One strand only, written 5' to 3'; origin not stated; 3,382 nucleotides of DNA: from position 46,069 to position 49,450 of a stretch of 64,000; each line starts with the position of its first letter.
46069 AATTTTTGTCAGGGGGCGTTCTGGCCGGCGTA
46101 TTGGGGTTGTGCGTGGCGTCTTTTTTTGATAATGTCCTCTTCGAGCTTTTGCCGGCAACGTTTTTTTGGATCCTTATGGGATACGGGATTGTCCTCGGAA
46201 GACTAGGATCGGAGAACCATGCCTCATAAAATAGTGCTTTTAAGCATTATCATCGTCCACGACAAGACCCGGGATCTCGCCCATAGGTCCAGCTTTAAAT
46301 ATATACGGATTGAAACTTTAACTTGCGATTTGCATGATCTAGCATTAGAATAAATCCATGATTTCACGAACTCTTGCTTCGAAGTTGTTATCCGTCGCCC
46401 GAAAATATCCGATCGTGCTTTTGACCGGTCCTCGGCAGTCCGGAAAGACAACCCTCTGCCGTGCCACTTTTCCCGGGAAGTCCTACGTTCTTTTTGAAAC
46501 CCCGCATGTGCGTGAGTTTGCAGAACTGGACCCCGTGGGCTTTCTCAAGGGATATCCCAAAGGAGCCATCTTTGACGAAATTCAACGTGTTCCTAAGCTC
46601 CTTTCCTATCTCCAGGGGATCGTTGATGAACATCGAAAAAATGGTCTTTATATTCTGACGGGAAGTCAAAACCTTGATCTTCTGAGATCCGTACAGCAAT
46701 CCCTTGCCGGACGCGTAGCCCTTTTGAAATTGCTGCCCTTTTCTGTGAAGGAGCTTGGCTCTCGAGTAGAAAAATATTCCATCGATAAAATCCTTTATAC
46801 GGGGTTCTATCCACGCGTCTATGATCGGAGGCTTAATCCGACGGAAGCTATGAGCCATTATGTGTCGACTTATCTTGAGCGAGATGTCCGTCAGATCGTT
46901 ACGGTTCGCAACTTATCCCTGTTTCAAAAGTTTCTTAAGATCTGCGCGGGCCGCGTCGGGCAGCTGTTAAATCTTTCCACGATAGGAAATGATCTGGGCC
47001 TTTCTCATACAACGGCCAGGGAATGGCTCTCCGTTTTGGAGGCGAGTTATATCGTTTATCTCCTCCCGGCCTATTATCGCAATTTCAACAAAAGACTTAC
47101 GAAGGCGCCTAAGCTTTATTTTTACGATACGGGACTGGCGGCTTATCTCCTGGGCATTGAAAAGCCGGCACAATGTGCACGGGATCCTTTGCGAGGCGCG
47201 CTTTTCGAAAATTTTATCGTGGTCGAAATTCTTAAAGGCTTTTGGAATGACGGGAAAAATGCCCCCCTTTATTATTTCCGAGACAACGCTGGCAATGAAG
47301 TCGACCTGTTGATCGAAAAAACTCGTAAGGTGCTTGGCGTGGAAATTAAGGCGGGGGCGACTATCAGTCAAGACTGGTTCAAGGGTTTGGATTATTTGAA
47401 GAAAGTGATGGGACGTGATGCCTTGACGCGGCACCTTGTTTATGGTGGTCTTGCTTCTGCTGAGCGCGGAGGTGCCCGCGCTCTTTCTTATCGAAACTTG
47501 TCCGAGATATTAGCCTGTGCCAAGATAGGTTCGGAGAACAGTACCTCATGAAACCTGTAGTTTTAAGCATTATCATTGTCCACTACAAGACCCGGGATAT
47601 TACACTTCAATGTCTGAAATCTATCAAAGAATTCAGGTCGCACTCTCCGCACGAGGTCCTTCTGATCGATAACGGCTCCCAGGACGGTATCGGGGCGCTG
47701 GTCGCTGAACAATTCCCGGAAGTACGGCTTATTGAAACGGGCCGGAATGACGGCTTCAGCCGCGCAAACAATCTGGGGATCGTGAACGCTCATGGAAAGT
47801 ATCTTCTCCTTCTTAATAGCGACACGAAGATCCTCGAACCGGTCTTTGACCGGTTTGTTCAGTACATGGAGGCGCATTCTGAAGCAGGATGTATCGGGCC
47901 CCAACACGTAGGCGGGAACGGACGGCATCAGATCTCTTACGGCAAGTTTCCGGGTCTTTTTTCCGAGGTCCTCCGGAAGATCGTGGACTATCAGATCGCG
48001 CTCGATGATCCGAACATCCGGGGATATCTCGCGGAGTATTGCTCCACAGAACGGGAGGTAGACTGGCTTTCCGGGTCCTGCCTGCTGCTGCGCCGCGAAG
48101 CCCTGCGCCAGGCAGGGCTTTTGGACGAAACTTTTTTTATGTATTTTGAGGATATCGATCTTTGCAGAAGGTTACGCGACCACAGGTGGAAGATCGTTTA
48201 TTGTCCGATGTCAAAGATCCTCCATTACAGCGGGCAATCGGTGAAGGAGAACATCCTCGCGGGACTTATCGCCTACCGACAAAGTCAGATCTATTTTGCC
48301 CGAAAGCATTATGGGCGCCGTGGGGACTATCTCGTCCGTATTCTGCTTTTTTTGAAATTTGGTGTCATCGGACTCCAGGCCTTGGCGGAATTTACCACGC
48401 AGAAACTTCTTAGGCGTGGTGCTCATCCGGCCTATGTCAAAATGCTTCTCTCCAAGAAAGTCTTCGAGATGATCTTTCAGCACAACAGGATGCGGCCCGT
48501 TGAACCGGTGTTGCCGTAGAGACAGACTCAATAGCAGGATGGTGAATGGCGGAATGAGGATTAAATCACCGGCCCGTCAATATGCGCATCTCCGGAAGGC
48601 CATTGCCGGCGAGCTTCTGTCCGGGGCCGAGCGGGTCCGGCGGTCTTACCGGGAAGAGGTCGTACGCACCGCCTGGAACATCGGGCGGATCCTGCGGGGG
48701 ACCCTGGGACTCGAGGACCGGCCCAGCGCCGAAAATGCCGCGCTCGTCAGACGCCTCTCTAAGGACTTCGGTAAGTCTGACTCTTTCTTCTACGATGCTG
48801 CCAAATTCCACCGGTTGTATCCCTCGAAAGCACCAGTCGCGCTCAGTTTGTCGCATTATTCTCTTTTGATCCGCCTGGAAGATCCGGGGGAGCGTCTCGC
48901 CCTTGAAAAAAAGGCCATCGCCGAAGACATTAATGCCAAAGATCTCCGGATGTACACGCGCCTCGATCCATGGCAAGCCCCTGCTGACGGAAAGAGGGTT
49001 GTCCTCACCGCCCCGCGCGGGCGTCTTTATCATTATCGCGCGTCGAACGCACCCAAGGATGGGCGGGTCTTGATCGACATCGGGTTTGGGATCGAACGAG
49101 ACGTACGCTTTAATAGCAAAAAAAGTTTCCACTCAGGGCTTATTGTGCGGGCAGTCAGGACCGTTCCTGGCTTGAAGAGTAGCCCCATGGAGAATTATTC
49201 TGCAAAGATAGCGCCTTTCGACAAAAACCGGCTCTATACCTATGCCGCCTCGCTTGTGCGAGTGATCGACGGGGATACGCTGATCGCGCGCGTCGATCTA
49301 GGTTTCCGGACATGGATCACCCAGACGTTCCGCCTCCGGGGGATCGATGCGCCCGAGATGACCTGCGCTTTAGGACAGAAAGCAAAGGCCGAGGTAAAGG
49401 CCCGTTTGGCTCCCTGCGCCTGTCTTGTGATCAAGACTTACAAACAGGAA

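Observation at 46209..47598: COG1373 ATPase gene inserted between a Wzy-like gene and a GT2 gene, with about 68 bp of target duplication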

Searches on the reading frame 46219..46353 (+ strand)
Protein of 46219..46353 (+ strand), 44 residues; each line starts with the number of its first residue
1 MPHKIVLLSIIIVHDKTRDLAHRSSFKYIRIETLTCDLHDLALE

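Call 49: search_protein_families(library=pfam, proteins=[window:46219-46353:+], max_evalue=1)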
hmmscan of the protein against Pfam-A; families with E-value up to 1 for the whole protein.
window:46219-46353:+ (44 aa): 0 families

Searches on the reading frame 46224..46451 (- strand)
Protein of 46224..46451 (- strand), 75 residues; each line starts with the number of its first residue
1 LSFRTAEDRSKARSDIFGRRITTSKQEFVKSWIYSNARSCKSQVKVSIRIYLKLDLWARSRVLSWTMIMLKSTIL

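Call 70: search_protein_families(library=pfam, proteins=[window:46224-46451:-], max_evalue=0.1)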
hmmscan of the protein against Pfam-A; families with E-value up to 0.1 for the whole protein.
window:46224-46451:- (75 aa): 0 families

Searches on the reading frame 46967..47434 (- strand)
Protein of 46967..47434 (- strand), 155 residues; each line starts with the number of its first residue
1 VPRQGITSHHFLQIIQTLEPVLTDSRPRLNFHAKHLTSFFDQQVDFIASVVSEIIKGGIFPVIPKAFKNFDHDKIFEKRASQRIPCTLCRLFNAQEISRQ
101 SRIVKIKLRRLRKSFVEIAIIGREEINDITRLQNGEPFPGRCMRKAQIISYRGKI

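Call 70: search_protein_families(library=pfam, proteins=[window:46967-47434:-], max_evalue=0.1)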
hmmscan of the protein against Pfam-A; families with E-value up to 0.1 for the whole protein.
window:46967-47434:- (155 aa): 1 family
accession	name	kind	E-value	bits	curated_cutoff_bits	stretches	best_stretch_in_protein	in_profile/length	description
PF10386.15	DUF2441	-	0.044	14.2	25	0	31-69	38-76/141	Protein of unknown function (DUF2441)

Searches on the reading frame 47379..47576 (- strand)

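Call 70: search_protein_families(library=pfam, proteins=[window:47379-47576:-], max_evalue=0.1)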
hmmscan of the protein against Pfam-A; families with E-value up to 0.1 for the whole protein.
window:47379-47576:- (65 aa): 1 family
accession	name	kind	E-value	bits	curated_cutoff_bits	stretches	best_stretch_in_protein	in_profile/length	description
PF16619.10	SUIM_assoc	-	0.08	13.4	34.1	1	30-62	29-56/60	Unstructured region C-term to UIM in Ataxin3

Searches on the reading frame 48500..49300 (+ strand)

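Call 49: search_protein_families(library=pfam, proteins=[window:48500-49300:+], max_evalue=1)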
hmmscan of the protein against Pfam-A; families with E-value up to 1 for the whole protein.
window:48500-49300:+ (267 aa): 1 family
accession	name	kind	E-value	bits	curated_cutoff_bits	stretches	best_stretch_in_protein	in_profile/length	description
PF17761.7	DUF1016_N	-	0.0074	16.8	32.8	1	44-151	11-128/137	DUF1016 N-terminal domain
